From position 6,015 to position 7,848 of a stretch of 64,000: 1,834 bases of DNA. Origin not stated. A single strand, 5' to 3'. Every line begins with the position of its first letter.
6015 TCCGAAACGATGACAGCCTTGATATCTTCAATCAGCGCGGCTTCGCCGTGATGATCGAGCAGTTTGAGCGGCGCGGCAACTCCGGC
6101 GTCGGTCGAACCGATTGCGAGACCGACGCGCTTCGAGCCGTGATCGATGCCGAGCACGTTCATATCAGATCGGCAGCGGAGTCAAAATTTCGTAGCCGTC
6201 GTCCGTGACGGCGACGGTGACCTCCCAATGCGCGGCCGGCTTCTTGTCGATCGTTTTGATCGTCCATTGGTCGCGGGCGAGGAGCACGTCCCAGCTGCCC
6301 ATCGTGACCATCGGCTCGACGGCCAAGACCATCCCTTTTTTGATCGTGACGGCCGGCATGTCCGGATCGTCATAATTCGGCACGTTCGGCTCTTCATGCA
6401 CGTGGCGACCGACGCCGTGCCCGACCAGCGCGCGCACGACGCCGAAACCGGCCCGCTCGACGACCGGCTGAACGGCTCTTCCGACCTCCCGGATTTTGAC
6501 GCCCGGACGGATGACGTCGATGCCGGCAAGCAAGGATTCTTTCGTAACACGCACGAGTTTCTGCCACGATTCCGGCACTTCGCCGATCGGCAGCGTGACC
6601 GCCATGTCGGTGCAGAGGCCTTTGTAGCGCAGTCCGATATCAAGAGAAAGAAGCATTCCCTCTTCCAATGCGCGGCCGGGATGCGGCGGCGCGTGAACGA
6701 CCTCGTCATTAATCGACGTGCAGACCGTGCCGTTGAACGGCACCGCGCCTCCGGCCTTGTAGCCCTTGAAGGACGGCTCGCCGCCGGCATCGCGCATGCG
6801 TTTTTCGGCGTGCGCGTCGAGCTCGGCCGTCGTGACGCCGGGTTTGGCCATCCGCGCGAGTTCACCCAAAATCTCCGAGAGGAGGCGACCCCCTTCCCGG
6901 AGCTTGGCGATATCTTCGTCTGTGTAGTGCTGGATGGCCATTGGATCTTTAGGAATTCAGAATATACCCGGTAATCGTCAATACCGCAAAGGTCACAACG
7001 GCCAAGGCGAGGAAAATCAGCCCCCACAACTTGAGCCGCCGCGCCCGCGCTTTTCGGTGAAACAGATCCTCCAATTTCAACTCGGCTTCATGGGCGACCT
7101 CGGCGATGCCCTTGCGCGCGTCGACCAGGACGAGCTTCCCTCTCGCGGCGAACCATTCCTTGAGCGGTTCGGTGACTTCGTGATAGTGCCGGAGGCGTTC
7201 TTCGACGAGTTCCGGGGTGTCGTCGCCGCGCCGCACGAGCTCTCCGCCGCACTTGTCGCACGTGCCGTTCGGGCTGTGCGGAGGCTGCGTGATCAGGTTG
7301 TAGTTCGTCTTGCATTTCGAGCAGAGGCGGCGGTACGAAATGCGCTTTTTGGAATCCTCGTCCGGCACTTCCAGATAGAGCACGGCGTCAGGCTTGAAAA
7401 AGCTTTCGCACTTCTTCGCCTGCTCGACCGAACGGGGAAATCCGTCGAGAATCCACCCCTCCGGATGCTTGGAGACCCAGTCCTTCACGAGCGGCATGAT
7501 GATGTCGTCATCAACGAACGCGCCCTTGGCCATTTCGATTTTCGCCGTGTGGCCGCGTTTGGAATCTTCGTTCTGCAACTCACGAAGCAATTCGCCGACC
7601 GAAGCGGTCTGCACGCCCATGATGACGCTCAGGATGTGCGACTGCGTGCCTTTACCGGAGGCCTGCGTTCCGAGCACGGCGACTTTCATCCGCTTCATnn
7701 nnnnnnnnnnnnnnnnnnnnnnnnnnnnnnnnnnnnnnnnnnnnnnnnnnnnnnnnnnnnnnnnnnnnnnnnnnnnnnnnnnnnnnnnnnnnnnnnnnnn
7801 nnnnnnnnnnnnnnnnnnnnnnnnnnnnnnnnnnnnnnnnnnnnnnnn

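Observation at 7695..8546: Presenilin/signal-peptide-peptidase-like intramembrane protease gene translationally coupled to adk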

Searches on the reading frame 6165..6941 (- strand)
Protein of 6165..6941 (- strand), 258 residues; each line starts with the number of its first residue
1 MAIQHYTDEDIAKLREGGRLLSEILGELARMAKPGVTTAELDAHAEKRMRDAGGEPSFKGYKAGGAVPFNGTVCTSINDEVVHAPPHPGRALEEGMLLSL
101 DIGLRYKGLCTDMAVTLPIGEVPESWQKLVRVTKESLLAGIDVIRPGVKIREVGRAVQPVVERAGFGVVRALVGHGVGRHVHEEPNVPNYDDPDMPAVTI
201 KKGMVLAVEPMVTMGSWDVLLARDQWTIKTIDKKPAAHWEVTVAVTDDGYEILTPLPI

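Call 3: search_protein_families(library=pfam, proteins=[window:6165-6941:-], max_evalue=1)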
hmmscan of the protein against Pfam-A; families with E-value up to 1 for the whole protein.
window:6165-6941:- (258 aa): 1 family
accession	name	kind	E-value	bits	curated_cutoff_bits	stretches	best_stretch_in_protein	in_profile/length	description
PF00557.29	Peptidase_M24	-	1.6e-46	159.2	23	1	13-247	2-208/208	Metallopeptidase family M24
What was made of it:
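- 6165..6941 (-): map, methionine aminopeptidase, 7 nt downstream of adk. PF00557 at 159 bits (call 3).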

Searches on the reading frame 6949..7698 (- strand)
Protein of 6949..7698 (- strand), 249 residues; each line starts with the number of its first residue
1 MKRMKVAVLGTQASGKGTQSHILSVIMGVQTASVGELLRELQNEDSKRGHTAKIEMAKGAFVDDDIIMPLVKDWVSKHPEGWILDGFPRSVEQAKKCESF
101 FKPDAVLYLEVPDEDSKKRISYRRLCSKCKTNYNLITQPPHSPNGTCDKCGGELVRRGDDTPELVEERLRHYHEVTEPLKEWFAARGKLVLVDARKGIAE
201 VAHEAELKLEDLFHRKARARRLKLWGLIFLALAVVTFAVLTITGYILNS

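Call 3: search_protein_families(library=pfam, proteins=[window:6949-7698:-], max_evalue=1)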
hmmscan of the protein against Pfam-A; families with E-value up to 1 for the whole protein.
window:6949-7698:- (249 aa): 9 families
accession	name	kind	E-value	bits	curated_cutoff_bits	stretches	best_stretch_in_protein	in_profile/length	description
PF00406.28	ADK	-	2.3e-31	109.4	26.8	1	8-187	1-150/151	Adenylate kinase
PF13207.12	AAA_17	-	9.7e-15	55.5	27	1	9-121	1-120/136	AAA domain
PF05191.20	ADK_lid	-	4.1e-11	43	26.6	1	123-159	1-36/36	Adenylate kinase, active site lid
PF02223.23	Thymidylate_kin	-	0.00017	21.8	27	1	95-125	109-140/185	Thymidylate kinase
PF13238.12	AAA_18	-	0.00042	21.2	29.4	1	6-124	1-112/128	AAA domain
PF17026.10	zf-RRPl_C4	-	0.0081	16.7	28.9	1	95-134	22-63/108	Putative ribonucleoprotein zinc-finger pf C4 type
PF03458.18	Gly_transporter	-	0.043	14.1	23.5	1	6-41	11-46/78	Glycine transporter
PF09723.15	Zn_ribbon_8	-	0.077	13.5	34.4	1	126-157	8-39/41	Zinc ribbon domain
PF01396.24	Zn_ribbon_Top1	-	0.16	12.2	32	1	145-157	2-14/39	Topoisomerase DNA binding C4 zinc finger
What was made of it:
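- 6949..7698 (-): adk, adenylate kinase with a zinc-finger lid, 249 aa. PF00406 at 109 bits (call 3).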

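Call 4: search_protein_families(library=ncbifam, proteins=[window:6949-7698:-], max_evalue=1)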
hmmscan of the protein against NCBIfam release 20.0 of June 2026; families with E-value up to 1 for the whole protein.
window:6949-7698:- (249 aa): 29 families (the best 25 are shown)
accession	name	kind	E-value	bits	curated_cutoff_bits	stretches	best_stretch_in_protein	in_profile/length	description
TIGR01351.1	adk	subfamily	5.6e-53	179.7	168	1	6-206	2-208/212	adenylate kinase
NF001380.0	PRK00279.1-2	equivalog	1.9e-49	167.9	251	1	4-209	1-212/216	adenylate kinase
NF011103.0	PRK14530.1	equivalog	4.4e-39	134.3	294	1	1-206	1-208/215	adenylate kinase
NF001381.0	PRK00279.1-3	equivalog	5.4e-39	133.9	187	1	4-210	1-186/188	adenylate kinase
NF001385.0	PRK00279.2-3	equivalog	7e-39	133.6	315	1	6-202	7-204/213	adenylate kinase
NF001379.0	PRK00279.1-1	equivalog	7.4e-36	123.5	268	1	4-186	1-185/216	adenylate kinase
NF011099.0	PRK14526.1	equivalog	3.7e-34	118.2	223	1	4-203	1-201/211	adenylate kinase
NF001387.0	PRK00279.2-5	equivalog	1e-33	116.8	373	1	4-219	1-220/224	adenylate kinase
NF001386.0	PRK00279.2-4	equivalog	1.2e-32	113.4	256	1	7-204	6-210/220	adenylate kinase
NF002700.0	PRK02496.1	equivalog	5.5e-27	94.6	262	2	5-114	3-119/184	adenylate kinase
NF001383.0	PRK00279.2-1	equivalog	4.3e-26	91.9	225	1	4-204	1-204/212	adenylate kinase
NF011102.0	PRK14529.1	equivalog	1.1e-25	90.7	331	1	4-172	1-177/223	adenylate kinase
NF010381.0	PRK13808.1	equivalog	1.3e-25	90.5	426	2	4-105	1-109/335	adenylate kinase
NF011104.0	PRK14531.1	equivalog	4.1e-25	88.5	160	2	5-119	4-124/183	adenylate kinase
NF011105.0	PRK14532.1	equivalog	7e-24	84.4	162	2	4-123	1-127/189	adenylate kinase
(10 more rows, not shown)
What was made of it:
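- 6949..7698 (-): TIGR01351 at 179.7 bits against a cut-off of 168 (call 4).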
